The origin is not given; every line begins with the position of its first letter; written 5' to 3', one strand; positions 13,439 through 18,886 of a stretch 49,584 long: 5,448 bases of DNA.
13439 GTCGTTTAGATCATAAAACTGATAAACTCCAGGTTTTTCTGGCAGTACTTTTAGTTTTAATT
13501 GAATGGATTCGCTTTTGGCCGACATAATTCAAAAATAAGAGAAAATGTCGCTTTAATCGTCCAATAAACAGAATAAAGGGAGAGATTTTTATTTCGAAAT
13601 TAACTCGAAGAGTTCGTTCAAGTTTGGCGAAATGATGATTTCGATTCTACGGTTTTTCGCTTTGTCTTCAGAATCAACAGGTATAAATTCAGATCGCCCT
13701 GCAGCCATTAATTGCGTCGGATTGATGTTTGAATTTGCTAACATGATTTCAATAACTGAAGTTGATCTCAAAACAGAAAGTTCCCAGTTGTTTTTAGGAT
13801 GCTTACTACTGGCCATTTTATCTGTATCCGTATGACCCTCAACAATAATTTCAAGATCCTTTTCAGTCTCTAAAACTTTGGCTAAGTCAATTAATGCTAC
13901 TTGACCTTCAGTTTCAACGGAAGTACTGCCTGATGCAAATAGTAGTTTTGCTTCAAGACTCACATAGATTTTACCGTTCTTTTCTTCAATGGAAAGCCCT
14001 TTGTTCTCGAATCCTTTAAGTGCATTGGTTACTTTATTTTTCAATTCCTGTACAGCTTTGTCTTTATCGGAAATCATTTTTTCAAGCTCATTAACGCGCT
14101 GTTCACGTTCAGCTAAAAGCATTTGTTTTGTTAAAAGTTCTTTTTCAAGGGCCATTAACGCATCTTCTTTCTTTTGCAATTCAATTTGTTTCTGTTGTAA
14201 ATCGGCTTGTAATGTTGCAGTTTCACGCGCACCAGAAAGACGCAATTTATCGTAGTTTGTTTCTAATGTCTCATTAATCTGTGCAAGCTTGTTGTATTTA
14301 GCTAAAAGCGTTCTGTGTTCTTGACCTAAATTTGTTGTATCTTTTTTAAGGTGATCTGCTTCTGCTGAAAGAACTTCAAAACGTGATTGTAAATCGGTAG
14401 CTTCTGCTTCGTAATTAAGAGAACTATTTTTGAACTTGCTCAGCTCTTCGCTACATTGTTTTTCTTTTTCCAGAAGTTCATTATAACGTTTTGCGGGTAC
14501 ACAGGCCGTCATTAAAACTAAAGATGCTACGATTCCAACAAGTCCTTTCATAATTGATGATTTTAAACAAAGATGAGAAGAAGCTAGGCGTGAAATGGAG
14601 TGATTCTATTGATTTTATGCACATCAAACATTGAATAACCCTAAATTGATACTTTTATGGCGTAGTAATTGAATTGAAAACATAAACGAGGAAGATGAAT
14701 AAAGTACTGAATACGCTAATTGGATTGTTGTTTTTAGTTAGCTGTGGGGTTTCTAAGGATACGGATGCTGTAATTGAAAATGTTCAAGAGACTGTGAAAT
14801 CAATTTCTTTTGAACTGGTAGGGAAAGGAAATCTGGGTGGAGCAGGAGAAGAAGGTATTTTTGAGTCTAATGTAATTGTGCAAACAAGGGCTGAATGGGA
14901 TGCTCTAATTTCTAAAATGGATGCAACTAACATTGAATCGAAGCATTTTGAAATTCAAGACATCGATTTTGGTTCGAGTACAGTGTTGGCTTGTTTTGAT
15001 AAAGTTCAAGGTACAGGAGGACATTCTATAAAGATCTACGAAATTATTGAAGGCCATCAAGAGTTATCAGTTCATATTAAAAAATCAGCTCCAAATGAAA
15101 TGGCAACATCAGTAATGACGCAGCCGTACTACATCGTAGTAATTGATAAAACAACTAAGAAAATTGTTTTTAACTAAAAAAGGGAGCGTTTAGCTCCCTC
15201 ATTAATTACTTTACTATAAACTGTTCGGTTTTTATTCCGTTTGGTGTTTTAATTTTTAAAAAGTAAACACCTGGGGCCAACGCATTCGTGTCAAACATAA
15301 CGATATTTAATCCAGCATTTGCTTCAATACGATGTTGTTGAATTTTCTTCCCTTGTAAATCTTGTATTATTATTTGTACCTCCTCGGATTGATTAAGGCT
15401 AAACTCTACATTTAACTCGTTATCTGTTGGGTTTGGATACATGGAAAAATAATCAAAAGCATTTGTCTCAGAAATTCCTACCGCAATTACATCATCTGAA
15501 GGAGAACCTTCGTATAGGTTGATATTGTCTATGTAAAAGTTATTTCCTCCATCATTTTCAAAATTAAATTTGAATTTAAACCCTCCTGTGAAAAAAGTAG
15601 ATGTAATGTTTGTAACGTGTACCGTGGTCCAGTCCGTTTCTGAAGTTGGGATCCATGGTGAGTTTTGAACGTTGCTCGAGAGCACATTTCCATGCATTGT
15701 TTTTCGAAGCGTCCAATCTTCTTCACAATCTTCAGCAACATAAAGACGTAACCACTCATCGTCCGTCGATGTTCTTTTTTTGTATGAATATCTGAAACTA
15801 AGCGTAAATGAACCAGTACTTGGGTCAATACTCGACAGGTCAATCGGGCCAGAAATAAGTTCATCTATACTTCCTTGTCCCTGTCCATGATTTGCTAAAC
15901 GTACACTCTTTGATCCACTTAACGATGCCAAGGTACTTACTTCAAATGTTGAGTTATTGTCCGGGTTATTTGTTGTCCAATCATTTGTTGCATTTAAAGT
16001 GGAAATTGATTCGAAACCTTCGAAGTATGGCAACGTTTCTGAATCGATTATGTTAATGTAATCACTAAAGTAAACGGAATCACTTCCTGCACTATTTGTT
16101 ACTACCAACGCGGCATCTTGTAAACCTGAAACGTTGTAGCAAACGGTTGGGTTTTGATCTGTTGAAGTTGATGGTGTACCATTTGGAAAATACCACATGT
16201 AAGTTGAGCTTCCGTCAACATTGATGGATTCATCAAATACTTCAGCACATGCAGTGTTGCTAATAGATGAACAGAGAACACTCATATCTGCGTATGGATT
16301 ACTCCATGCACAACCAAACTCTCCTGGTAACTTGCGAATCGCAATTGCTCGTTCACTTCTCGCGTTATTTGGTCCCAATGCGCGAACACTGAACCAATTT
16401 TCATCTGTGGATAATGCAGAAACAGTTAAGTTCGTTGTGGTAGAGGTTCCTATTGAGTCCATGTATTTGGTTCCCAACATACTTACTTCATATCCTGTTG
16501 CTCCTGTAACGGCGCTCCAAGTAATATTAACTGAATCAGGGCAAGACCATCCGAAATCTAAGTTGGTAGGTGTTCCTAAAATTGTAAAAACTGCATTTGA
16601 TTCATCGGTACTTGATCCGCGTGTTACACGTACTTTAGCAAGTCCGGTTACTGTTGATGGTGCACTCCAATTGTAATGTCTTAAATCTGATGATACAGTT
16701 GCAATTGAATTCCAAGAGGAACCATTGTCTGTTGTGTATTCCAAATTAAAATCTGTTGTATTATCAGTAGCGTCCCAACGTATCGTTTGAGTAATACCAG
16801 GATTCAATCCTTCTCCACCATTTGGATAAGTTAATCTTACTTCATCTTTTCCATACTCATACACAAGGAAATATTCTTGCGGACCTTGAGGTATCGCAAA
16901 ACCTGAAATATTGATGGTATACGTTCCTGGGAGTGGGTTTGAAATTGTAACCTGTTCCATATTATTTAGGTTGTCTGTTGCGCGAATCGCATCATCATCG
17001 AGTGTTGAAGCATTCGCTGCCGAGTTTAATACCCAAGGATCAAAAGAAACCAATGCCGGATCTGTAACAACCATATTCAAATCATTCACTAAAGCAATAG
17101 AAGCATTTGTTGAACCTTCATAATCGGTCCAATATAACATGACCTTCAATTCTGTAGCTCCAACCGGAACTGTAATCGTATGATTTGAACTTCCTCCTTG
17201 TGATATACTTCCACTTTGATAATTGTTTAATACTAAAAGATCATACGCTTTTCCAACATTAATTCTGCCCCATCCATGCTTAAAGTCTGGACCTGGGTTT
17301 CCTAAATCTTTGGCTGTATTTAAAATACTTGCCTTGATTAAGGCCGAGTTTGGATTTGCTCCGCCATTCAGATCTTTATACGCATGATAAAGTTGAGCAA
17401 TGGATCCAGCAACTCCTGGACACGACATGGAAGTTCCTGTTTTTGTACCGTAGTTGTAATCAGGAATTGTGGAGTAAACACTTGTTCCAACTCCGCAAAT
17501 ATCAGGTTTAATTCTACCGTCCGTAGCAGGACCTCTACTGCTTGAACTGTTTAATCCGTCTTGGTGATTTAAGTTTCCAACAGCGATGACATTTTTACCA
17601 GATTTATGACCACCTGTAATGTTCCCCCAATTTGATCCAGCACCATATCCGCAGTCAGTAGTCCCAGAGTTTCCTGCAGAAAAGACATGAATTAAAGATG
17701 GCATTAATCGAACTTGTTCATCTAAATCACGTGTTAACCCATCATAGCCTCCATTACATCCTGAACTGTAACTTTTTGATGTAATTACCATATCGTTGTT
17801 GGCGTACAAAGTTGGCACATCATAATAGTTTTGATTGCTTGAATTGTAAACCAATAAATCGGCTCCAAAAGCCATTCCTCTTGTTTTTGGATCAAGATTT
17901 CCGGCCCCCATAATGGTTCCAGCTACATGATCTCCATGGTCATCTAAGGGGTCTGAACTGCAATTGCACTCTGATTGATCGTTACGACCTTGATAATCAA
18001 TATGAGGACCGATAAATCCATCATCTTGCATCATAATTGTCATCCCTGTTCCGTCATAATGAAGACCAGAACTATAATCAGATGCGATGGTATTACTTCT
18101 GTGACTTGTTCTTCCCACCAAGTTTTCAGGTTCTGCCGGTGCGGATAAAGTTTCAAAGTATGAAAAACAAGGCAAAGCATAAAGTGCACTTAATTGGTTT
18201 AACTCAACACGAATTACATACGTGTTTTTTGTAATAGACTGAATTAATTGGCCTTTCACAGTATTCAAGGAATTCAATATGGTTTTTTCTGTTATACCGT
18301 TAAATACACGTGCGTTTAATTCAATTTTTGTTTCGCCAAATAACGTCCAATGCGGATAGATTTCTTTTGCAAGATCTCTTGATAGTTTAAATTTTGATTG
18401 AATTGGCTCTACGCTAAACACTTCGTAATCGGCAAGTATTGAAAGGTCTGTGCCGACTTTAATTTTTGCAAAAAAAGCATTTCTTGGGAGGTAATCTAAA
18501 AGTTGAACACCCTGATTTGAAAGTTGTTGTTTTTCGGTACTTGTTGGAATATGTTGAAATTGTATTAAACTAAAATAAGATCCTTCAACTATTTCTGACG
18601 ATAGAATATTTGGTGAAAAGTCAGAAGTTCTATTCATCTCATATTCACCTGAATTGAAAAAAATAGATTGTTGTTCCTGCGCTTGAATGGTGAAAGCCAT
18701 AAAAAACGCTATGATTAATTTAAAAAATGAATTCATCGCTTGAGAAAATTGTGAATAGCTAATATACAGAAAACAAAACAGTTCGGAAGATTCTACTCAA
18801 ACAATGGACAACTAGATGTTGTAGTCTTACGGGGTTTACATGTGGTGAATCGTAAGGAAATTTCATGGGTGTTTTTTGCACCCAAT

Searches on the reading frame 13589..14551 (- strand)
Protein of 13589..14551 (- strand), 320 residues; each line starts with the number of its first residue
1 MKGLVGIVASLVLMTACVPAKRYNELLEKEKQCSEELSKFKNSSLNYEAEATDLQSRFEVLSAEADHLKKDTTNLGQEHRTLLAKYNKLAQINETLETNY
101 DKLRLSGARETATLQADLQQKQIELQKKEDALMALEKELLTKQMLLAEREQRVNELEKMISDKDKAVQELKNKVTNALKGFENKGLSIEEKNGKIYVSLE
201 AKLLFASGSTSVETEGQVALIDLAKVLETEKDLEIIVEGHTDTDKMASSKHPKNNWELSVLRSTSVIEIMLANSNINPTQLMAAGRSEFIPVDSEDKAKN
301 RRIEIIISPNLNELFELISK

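Call 53: search_protein_families(library=ncbifam, proteins=[window:13589-14551:-], max_evalue=0.001)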
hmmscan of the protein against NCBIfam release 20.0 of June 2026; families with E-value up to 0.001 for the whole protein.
window:13589-14551:- (320 aa): 27 families (the best 25 are shown)
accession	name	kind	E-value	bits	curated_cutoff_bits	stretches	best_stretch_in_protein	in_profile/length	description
NF006541.1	PRK09038.1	equivalog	2.6e-27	96.1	283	1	105-310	48-251/253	flagellar motor protein MotD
NF006508.0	PRK08944.1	subfamily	6.3e-22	78.2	259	1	116-310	97-290/304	MotB family protein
TIGR03350.1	type_VI_ompA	equivalog_domain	5.8e-20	71.6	139.8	1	182-307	11-137/137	type VI secretion system protein TssL, long form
NF006543.0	PRK09039.1-2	equivalog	1.2e-18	68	305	1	25-306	58-346/350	peptidoglycan -binding protein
NF053611.1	YiaD_Gzip_OmpA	equivalog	2.8e-18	66.4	175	1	169-307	77-206/206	YiaD family glycine zipper/OmpA-like lipoprotein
NF005831.1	PRK07734.1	equivalog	1.2e-17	64.5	301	1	142-309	90-250/250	flagellar motor protein MotB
NF005195.1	PRK06667.1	equivalog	1.9e-17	63.8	300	1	164-308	84-236/241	flagellar motor protein MotB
NF005382.1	PRK06925.1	equivalog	7.7e-17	62.3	264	1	147-308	59-224/225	flagellar motor protein MotS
NF005444.0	PRK07033.1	equivalog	9.7e-16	57.7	520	1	181-307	294-421/438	DotU family type VI secretion system protein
NF006542.0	PRK09039.1-1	equivalog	7.7e-15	54.9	388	1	201-305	507-622/627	peptidoglycan -binding protein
NF006544.0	PRK09039.1-3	equivalog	1e-14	54.9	362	1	41-306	87-339/343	peptidoglycan -binding protein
NF006546.0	PRK09039.1-5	equivalog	1.7e-14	53.9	615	1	115-306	138-339/343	peptidoglycan -binding protein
NF006285.1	PRK08457.1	equivalog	5.3e-14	52.6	250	1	152-308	75-231/253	flagellar motor protein MotB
NF005236.0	PRK06742.1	equivalog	1.6e-12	47.4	312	1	156-307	72-223/225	flagellar motor protein MotS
NF006545.0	PRK09039.1-4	equivalog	5.8e-11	42.6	372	1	21-305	53-337/342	peptidoglycan -binding protein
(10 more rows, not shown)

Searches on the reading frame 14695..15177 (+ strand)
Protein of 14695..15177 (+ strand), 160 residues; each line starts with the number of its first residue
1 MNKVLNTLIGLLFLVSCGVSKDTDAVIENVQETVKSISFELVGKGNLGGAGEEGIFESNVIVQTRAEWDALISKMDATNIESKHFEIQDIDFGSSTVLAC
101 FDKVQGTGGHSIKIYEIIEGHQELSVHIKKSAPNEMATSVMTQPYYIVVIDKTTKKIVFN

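Call 5: search_protein_families(library=pfam, proteins=[window:14695-15177:+], max_evalue=0.01)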
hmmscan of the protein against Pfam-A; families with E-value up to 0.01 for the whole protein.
window:14695-15177:+ (160 aa): 1 family
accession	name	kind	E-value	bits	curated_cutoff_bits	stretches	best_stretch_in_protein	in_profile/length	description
PF14343.11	PrcB_C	-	5.3e-08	33.4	24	1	97-150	2-55/56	PrcB C-terminal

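Call 6: search_protein_families(library=ncbifam, proteins=[window:14695-15177:+], max_evalue=0.01)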
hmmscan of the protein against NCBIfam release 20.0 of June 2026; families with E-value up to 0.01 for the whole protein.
window:14695-15177:+ (160 aa): 1 family
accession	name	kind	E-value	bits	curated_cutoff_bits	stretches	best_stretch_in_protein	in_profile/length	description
NF033596.1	denti_PrcB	equivalog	7.4e-12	45.4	125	1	22-158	48-174/176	dentilisin complex subunit PrcB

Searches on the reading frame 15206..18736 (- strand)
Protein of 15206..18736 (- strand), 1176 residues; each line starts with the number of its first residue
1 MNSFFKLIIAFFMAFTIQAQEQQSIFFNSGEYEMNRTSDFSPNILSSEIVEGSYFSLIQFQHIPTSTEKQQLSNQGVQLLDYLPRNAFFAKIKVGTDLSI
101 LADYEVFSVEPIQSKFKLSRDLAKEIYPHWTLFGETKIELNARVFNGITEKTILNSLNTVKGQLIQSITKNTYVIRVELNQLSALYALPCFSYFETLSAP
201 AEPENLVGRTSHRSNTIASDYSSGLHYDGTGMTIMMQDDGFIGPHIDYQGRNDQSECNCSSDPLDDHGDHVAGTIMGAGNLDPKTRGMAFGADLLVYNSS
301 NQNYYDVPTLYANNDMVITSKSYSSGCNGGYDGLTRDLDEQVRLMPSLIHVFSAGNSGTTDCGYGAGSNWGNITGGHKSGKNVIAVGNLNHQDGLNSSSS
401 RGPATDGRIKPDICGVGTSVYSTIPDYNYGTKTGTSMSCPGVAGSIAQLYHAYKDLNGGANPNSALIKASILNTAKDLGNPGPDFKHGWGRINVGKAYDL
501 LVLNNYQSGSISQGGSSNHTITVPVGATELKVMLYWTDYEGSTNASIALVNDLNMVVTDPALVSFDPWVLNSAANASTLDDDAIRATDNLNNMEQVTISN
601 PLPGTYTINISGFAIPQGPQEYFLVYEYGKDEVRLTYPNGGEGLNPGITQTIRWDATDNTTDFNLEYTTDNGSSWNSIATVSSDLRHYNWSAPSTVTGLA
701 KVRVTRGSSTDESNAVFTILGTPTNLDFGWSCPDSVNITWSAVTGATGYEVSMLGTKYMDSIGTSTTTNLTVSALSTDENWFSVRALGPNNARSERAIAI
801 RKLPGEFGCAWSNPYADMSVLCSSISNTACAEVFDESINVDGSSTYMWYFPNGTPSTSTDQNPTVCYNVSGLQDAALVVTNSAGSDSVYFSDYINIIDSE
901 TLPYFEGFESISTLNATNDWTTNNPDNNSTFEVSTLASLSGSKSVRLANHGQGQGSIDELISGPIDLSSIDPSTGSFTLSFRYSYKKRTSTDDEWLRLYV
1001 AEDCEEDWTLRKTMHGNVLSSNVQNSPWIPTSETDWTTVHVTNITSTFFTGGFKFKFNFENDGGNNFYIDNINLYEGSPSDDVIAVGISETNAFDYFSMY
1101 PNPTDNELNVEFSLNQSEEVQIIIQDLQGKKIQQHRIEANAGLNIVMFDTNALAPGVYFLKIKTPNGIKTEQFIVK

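Call 5: search_protein_families(library=pfam, proteins=[window:15206-18736:-], max_evalue=0.01)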
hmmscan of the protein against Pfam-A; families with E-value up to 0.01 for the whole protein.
window:15206-18736:- (1176 aa): 5 families
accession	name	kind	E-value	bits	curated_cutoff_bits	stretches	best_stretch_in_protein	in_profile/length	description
PF00082.27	Peptidase_S8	-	6.8e-35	121.2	21.8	1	231-490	3-288/288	Subtilase family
PF18962.6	Por_Secre_tail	-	8.6e-13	48.8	27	1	1099-1175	1-75/75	Secretion system C-terminal sorting domain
PF11589.14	DUF3244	-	3.8e-05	24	25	1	1105-1170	28-91/96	Domain of unknown function (DUF3244)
PF18911.6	PKD_4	-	0.0021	18.5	27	1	834-887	22-76/85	PKD domain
PF00801.26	PKD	-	0.0074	16.7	23.5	0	844-887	30-73/80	PKD domain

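Call 6: search_protein_families(library=ncbifam, proteins=[window:15206-18736:-], max_evalue=0.01)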
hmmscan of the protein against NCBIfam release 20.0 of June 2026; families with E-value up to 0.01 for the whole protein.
window:15206-18736:- (1176 aa): 8 families
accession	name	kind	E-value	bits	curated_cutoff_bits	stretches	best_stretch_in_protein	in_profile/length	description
TIGR04183.1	Por_Secre_tail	domain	3e-14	52.8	23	1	1099-1176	1-72/72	T9SS type A sorting domain-containing protein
NF038113.1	T9SSA_dep_M36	equivalog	5e-12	44.8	885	1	1062-1176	758-869/869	T9SS-dependent M36 family metallopeptidase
NF040809.1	germ_prot_CspBA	exception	2.2e-09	35.5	1250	1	381-500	975-1097/1099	bifunctional germination protease/germinant receptor pseudoprotease CspBA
NF052323.1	T9SSA_dep_M6i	equivalog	1.4e-08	33.2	600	1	1100-1176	961-1038/1043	T9SS-dependent M6-like inactivated metalloprotease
NF040808.2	CspC_non_triad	exception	2.6e-08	32.7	675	1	379-449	426-497/556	bile acid germinant receptor pseudoprotease CspC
NF040553.1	SGO_0316_fam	subfamily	1.1e-07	29.9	1400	1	396-455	654-713/1486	SGO_0316/SGO_0317 family LPXTG-anchored serine peptidase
NF051851.1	AtpSerPepEprS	equivalog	2.1e-07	29.4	1700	1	348-497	225-362/988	autotransporter serine peptidase EprS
TIGR03921.1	T7SS_mycosin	equivalog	1.6e-05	24.2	278.75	1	381-497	174-284/353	type VII secretion-associated serine protease mycosin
